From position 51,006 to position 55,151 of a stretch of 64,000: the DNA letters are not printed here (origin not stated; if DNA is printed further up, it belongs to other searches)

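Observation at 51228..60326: Compact two-gene polyketide locus with an FkbH-type glycolytic-starter loading module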

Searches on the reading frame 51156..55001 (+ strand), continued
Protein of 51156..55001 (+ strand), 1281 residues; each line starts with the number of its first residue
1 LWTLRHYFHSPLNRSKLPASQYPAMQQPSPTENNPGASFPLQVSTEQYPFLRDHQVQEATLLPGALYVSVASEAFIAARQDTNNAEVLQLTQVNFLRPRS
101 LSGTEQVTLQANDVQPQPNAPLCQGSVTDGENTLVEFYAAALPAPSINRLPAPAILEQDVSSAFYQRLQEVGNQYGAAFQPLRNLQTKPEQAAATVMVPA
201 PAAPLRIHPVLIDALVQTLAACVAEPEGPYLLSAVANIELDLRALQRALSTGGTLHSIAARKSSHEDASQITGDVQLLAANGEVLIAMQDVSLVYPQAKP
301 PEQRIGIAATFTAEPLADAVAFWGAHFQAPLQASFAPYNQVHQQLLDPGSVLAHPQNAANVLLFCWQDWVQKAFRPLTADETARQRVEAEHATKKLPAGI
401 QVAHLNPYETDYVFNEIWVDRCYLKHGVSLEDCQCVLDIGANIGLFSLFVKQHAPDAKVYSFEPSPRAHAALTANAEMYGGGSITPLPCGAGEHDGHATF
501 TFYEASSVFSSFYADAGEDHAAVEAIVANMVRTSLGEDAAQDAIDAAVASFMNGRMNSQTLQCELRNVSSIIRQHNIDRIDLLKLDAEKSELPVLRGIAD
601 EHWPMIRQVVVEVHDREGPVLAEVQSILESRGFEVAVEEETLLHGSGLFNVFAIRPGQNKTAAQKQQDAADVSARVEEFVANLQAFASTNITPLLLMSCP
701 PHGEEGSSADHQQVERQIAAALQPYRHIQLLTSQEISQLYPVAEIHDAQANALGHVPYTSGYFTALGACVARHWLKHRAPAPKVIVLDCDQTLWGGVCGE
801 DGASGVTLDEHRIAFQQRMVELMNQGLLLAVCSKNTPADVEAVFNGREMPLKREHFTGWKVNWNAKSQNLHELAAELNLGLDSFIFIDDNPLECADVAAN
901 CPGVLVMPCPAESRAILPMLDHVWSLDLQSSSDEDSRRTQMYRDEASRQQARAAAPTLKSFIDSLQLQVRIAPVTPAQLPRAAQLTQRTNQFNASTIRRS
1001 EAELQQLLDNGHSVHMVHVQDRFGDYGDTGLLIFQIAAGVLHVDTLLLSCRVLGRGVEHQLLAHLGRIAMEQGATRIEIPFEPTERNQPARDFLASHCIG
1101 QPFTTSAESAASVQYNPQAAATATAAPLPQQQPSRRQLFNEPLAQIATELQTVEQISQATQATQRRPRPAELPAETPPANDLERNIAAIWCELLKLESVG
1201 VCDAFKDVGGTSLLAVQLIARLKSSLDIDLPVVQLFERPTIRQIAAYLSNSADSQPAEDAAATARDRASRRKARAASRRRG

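Call 10: find_homologous_proteins(query=window:51228-55001:+, max_evalue=1e-10)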
Query window:51228-55001:+ (1257 aa): 467 proteins with E <= 1e-10 among 8000 candidates; the best 120 are listed.
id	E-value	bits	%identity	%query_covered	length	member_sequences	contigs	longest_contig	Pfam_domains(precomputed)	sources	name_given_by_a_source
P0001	0.0e+0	2761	100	98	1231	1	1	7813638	PF21089.4,PF00550.32,PF14765.13,PF05050.20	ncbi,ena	-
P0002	0.0e+0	1774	64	97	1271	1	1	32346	PF21089.4,PF00550.32,PF14765.13,PF05050.20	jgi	-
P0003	2.8e-284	964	41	98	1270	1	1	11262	PF21089.4,PF00550.32,PF14765.13,PF05050.20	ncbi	ncbi:MAG: FkbM family methyltransferase [Chloroflexota bacterium]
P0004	7.8e-284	963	41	98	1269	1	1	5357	PF21089.4,PF00550.32,PF14765.13,PF05050.20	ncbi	-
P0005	1.1e-281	956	43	87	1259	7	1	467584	PF21089.4,PF00550.32,PF14765.13,PF05050.20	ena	-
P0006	2.6e-280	951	41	96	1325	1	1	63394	PF21089.4,PF00550.32,PF14765.13,PF05050.20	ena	-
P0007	1.1e-279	949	41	97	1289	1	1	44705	PF21089.4,PF00550.32,PF14765.13,PF05050.20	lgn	-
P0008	3.5e-278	944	40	97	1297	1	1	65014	PF21089.4,PF00550.32,PF14765.13,PF05050.20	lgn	-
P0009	1.0e-275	936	38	99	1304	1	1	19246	PF21089.4,PF00550.32,PF14765.13,PF05050.20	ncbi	-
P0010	7.4e-275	933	41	97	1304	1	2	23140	PF21089.4,PF00550.32,PF14765.13,PF05050.20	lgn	-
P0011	1.0e-274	933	40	98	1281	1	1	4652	PF21089.4,PF00550.32,PF14765.13,PF05050.20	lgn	-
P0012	2.4e-273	928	38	97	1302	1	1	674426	PF21089.4,PF00550.32,PF14765.13,PF05050.20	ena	-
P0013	2.9e-272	924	43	87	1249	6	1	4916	PF00550.32,PF14765.13,PF05050.20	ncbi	-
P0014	2.7e-270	918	40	97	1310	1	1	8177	PF21089.4,PF00550.32,PF14765.13,PF05050.20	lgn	-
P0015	5.8e-270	917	42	98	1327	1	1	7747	PF21089.4,PF00550.32,PF14765.13,PF05050.20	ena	-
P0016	2.7e-268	911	39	98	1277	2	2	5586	PF21089.4,PF00550.32,PF14765.13,PF05050.20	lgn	-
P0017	3.2e-267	908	40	97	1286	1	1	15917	PF21089.4,PF00550.32,PF14765.13,PF05050.20,PF23297.2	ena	-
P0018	4.9e-267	907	40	98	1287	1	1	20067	PF21089.4,PF00550.32,PF14765.13,PF05050.20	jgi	jgi:FkbH-like protein/FkbM family methyltransferase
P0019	6.8e-267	907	40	99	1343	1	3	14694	PF21089.4,PF00550.32,PF14765.13,PF05050.20,PF02475.24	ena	-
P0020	9.3e-264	896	39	98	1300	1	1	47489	PF21089.4,PF00550.32,PF14765.13,PF05050.20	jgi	jgi:FkbH-like protein/FkbM family methyltransferase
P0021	1.1e-263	896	39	98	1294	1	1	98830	PF21089.4,PF00550.32,PF14765.13,PF05050.20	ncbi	-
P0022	1.9e-263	895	41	97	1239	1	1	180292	PF21089.4,PF00550.32,PF14765.13,PF05050.20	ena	-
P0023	5.3e-263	894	42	95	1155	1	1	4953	PF00550.32,PF14765.13,PF05050.20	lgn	-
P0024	1.0e-262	893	39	96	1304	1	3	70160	PF21089.4,PF00550.32,PF14765.13,PF05050.20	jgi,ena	-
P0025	1.8e-262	892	38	99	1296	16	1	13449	PF21089.4,PF00550.32,PF14765.13,PF05050.20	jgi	-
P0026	2.0e-262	892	40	99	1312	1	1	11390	PF21089.4,PF00550.32,PF14765.13,PF05050.20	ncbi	-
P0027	2.3e-262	892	39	99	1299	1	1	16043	PF21089.4,PF00550.32,PF14765.13,PF05050.20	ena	-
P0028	1.7e-261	889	39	98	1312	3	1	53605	PF21089.4,PF00550.32,PF14765.13,PF05050.20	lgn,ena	-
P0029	2.6e-261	888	38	99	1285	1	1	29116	PF21089.4,PF00550.32,PF14765.13,PF05050.20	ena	-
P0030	1.5e-260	886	40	99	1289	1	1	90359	PF21089.4,PF00550.32,PF14765.13,PF05050.20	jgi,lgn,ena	-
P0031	1.7e-260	885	38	98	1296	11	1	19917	PF21089.4,PF00550.32,PF14765.13,PF05050.20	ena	-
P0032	2.1e-260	885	39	96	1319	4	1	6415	PF21089.4,PF00550.32,PF14765.13,PF05050.20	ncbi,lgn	-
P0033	2.2e-260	885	41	96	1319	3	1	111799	PF21089.4,PF00550.32,PF14765.13,PF05050.20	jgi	jgi:FkbH-like protein/FkbM family methyltransferase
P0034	2.6e-260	885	39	96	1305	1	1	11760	PF21089.4,PF00550.32,PF14765.13,PF05050.20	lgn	-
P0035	3.0e-260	885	41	98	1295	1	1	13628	PF21089.4,PF00550.32,PF14765.13,PF05050.20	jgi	jgi:FkbH-like protein/FkbM family methyltransferase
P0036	4.5e-260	884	38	99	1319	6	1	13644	PF21089.4,PF00550.32,PF14765.13,PF05050.20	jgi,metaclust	metaclust:\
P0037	5.9e-260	884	38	98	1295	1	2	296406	PF21089.4,PF00550.32,PF14765.13,PF05050.20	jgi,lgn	jgi:FkbH-like protein/FkbM family methyltransferase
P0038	7.7e-260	883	40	96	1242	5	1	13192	PF21089.4,PF00550.32,PF14765.13,PF05050.20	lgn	-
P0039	8.8e-260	883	40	88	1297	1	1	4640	PF21089.4,PF00550.32,PF14765.13,PF05050.20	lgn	-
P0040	1.7e-259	882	38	98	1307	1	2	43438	PF21089.4,PF00550.32,PF14765.13,PF05050.20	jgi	jgi:FkbH-like protein/FkbM family methyltransferase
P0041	2.0e-259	882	40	96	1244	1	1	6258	PF21089.4,PF00550.32,PF14765.13,PF05050.20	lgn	-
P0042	2.8e-259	881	38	98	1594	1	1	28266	PF21089.4,PF00550.32,PF14765.13,PF05050.20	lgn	-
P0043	5.2e-259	880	39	96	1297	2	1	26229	PF21089.4,PF00550.32,PF14765.13,PF05050.20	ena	-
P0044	6.6e-259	880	39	98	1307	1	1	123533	PF21089.4,PF00550.32,PF14765.13,PF05050.20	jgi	jgi:FkbH-like protein/FkbM family methyltransferase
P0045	1.1e-258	879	40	96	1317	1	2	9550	PF21089.4,PF00550.32,PF14765.13,PF05050.20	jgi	jgi:FkbH-like protein/FkbM family methyltransferase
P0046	1.2e-258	879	39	99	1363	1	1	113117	PF21089.4,PF00550.32,PF14765.13,PF05050.20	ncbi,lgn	-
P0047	1.3e-258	879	38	99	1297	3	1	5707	PF21089.4,PF00550.32,PF14765.13,PF05050.20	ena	-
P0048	1.6e-258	879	46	75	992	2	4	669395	PF00550.32,PF05050.20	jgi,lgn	jgi:FkbH-like protein/FkbM family methyltransferase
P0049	1.6e-258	879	38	97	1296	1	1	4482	PF21089.4,PF00550.32,PF14765.13,PF05050.20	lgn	-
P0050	1.6e-258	879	39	99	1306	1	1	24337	PF21089.4,PF00550.32,PF14765.13,PF05050.20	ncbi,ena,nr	ncbi:MAG TPA: FkbM family methyltransferase [Pseudomonadales bacterium]|nr:FkbM family methyltransfe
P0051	2.1e-258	878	39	98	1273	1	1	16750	PF21089.4,PF00550.32,PF14765.13,PF05050.20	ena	-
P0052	2.6e-258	878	39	96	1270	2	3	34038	PF21089.4,PF00550.32,PF14765.13,PF05050.20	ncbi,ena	-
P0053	2.7e-258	878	38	98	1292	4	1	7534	PF21089.4,PF00550.32,PF14765.13,PF05050.20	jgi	jgi:FkbH-like protein/FkbM family methyltransferase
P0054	6.7e-258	877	38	100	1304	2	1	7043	PF21089.4,PF00550.32,PF14765.13,PF05050.20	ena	-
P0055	1.1e-257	876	39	97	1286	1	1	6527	PF21089.4,PF00550.32,PF14765.13,PF05050.20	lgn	-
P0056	1.1e-257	876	38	95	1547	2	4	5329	PF21089.4,PF00550.32,PF14765.13,PF05050.20,PF00975.27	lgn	-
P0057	1.2e-257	876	39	99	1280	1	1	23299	PF21089.4,PF00550.32,PF14765.13,PF05050.20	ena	-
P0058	2.4e-257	875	38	97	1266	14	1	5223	PF21089.4,PF00550.32,PF14765.13,PF05050.20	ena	-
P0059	3.7e-257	874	38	98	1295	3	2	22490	PF21089.4,PF00550.32,PF14765.13,PF05050.20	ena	-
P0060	1.8e-256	872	38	99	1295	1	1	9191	PF21089.4,PF00550.32,PF14765.13,PF05050.20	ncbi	-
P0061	2.4e-256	872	38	99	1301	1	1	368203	PF21089.4,PF00550.32,PF14765.13,PF05050.20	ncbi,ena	-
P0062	3.0e-256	871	37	99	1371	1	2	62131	PF21089.4,PF00550.32,PF14765.13,PF05050.20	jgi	jgi:FkbH-like protein/FkbM family methyltransferase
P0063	3.3e-256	871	39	97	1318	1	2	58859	PF21089.4,PF00550.32,PF14765.13,PF05050.20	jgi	-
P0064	6.1e-256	870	38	98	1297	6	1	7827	PF21089.4,PF00550.32,PF14765.13,PF05050.20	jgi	jgi:FkbH-like protein/FkbM family methyltransferase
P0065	8.3e-256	870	39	99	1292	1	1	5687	PF21089.4,PF00550.32,PF14765.13,PF05050.20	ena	-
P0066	8.6e-256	870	38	95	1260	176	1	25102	PF21089.4,PF00550.32,PF14765.13,PF05050.20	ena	-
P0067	1.1e-255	869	38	96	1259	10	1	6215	PF21089.4,PF00550.32,PF14765.13,PF05050.20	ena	-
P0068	1.6e-255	869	38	99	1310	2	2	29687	PF21089.4,PF00550.32,PF14765.13,PF05050.20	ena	-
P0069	1.8e-255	869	39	96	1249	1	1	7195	PF00550.32,PF14765.13,PF05050.20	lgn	-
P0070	2.4e-255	868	38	96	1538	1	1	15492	PF21089.4,PF00550.32,PF14765.13,PF05050.20,PF00975.27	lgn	-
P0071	2.5e-255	868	39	99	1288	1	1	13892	PF21089.4,PF00550.32,PF14765.13,PF05050.20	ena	-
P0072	3.4e-255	868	39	99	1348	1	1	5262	PF21089.4,PF00550.32,PF14765.13,PF05050.20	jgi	jgi:FkbH-like protein/FkbM family methyltransferase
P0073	3.4e-255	868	45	75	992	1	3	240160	PF00550.32,PF05050.20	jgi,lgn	jgi:FkbH-like protein/FkbM family methyltransferase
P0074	3.5e-255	868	37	97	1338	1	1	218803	PF21089.4,PF00550.32,PF14765.13,PF05050.20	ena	-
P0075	4.1e-255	868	38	99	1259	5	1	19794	PF21089.4,PF00550.32,PF14765.13,PF05050.20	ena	-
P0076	6.4e-255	867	38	100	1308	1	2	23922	PF21089.4,PF00550.32,PF14765.13,PF05050.20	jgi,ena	-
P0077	1.2e-254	866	37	100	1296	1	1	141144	PF21089.4,PF00550.32,PF14765.13,PF05050.20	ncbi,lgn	-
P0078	1.3e-254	866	38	97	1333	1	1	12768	PF21089.4,PF00550.32,PF14765.13,PF05050.20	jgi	jgi:FkbH-like protein/FkbM family methyltransferase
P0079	1.4e-254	866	39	98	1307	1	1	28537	PF21089.4,PF00550.32,PF14765.13,PF05050.20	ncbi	-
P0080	1.5e-254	866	37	99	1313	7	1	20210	PF21089.4,PF00550.32,PF14765.13,PF05050.20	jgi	-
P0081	1.5e-254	866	39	98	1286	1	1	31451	PF21089.4,PF00550.32,PF14765.13,PF05050.20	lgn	-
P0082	1.6e-254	866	38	97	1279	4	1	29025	PF00550.32,PF14765.13,PF05050.20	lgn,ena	-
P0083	1.9e-254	865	38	100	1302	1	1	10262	PF21089.4,PF00550.32,PF14765.13,PF05050.20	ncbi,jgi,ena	jgi:FkbH-like protein/FkbM family methyltransferase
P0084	2.0e-254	865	37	99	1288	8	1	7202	PF21089.4,PF00550.32,PF14765.13,PF05050.20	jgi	-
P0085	2.4e-254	865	38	99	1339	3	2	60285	PF21089.4,PF00550.32,PF14765.13,PF05050.20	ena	-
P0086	2.5e-254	865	37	97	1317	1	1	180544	PF21089.4,PF00550.32,PF14765.13,PF05050.20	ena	-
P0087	2.9e-254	865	38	100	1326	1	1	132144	PF21089.4,PF00550.32,PF14765.13,PF05050.20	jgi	jgi:FkbH-like protein/FkbM family methyltransferase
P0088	3.0e-254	865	39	96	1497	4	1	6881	PF21089.4,PF00550.32,PF12697.14,PF14765.13,PF05050.20,PF00561.27,PF00975.27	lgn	-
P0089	3.6e-254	864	40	98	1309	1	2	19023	PF21089.4,PF00550.32,PF14765.13,PF05050.20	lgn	-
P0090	4.7e-254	864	39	96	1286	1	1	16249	PF21089.4,PF00550.32,PF14765.13,PF05050.20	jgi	-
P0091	4.9e-254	864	37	99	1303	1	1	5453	PF21089.4,PF00550.32,PF14765.13,PF05050.20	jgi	jgi:FkbH-like protein/FkbM family methyltransferase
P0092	5.9e-254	864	38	97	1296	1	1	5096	PF21089.4,PF00550.32,PF14765.13,PF05050.20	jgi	jgi:FkbH-like protein/FkbM family methyltransferase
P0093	7.2e-254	863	37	99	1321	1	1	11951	PF21089.4,PF00550.32,PF14765.13,PF05050.20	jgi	-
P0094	1.5e-253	862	38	98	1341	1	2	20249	PF21089.4,PF00550.32,PF14765.13,PF05050.20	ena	-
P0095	1.8e-253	862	38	97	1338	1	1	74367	PF21089.4,PF00550.32,PF14765.13,PF05050.20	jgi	jgi:FkbH-like protein/FkbM family methyltransferase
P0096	2.0e-253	862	37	97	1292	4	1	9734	PF21089.4,PF00550.32,PF14765.13,PF05050.20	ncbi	-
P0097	2.2e-253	862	37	99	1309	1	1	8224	PF21089.4,PF00550.32,PF14765.13,PF05050.20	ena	-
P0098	2.3e-253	862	38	98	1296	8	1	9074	PF21089.4,PF00550.32,PF14765.13,PF05050.20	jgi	-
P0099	3.3e-253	861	38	99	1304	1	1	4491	PF21089.4,PF00550.32,PF14765.13,PF05050.20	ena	-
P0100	3.8e-253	861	37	97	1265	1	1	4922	PF21089.4,PF00550.32,PF14765.13,PF05050.20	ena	-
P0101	5.2e-253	861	45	75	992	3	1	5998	PF00550.32,PF05050.20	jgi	jgi:FkbH-like protein/FkbM family methyltransferase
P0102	5.9e-253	860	37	99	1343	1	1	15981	PF21089.4,PF00550.32,PF14765.13,PF05050.20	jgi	jgi:FkbH-like protein/FkbM family methyltransferase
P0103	8.2e-253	860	39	99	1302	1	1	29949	PF21089.4,PF00550.32,PF14765.13,PF05050.20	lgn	-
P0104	8.6e-253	860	40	99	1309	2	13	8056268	PF21089.4,PF00550.32,PF14765.13,PF05050.20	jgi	jgi:FkbH-like protein/FkbM family methyltransferase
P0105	1.2e-252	859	37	97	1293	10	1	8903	PF21089.4,PF00550.32,PF14765.13,PF05050.20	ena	-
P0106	1.2e-252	859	38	99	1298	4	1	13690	PF21089.4,PF00550.32,PF14765.13,PF05050.20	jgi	jgi:FkbH-like protein/FkbM family methyltransferase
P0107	1.6e-252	859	37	99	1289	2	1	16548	PF21089.4,PF00550.32,PF14765.13,PF05050.20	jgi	jgi:FkbH-like protein/FkbM family methyltransferase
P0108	1.7e-252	859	38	96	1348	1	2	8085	PF21089.4,PF00550.32,PF14765.13,PF05050.20,PF23297.2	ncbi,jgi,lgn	jgi:FkbH-like protein/FkbM family methyltransferase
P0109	1.9e-252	859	39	98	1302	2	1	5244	PF21089.4,PF00550.32,PF14765.13,PF05050.20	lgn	-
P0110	1.9e-252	859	37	99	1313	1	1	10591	PF21089.4,PF00550.32,PF14765.13,PF05050.20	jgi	-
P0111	2.2e-252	859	37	99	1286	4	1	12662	PF21089.4,PF00550.32,PF14765.13,PF05050.20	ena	-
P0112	2.4e-252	858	37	99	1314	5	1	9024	PF21089.4,PF00550.32,PF14765.13,PF05050.20,PF05575.17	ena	-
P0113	3.3e-252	858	40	99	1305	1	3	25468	PF21089.4,PF00550.32,PF14765.13,PF05050.20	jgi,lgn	jgi:FkbH-like protein/FkbM family methyltransferase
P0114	7.9e-252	857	38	99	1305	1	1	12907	PF21089.4,PF00550.32,PF14765.13,PF05050.20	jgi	jgi:FkbH-like protein/FkbM family methyltransferase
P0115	8.4e-252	857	37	96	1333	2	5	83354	PF21089.4,PF00550.32,PF14765.13,PF05050.20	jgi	jgi:FkbH-like protein/FkbM family methyltransferase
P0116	8.5e-252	857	37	99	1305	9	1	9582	PF21089.4,PF00550.32,PF14765.13,PF05050.20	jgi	-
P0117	1.1e-251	856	42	80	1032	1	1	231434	PF00550.32,PF05050.20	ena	-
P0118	1.3e-251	856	37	99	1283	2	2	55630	PF21089.4,PF00550.32,PF14765.13,PF05050.20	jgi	-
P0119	1.8e-251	855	37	97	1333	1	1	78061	PF21089.4,PF00550.32,PF14765.13,PF05050.20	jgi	jgi:FkbH-like protein/FkbM family methyltransferase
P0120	1.9e-251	855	38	98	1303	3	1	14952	PF21089.4,PF00550.32,PF14765.13,PF05050.20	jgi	-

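Call 11: find_encoding_contigs(protein=P0001, flank=10000, max_places=3)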
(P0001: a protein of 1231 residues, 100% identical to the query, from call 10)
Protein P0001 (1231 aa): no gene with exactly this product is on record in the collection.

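Call 14: list_cluster_members(proteins=[P0001, P0002, P0104, P0050])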
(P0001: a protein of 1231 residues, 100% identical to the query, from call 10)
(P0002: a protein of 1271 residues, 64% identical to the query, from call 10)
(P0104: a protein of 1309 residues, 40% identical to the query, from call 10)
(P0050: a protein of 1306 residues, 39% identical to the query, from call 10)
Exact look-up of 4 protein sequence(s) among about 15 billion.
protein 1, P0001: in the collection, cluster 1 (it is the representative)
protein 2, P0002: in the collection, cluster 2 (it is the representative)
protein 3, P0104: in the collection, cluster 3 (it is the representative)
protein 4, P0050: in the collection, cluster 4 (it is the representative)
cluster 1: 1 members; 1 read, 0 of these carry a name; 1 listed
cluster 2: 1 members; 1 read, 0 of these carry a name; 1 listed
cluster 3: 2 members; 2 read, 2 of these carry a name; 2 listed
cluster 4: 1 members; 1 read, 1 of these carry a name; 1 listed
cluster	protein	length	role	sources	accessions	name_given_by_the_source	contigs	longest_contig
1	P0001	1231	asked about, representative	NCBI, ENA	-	-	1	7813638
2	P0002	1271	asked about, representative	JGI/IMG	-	-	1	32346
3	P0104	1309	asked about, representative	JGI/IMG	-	FkbH-like protein/FkbM family methyltransferase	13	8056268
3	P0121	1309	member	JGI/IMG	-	FkbH-like protein/FkbM family methyltransferase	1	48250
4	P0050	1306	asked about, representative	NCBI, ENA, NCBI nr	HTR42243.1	MAG TPA: FkbM family methyltransferase [Pseudomonadales bacterium] | FkbM family methyltransferase [Pseudomonadales bacterium]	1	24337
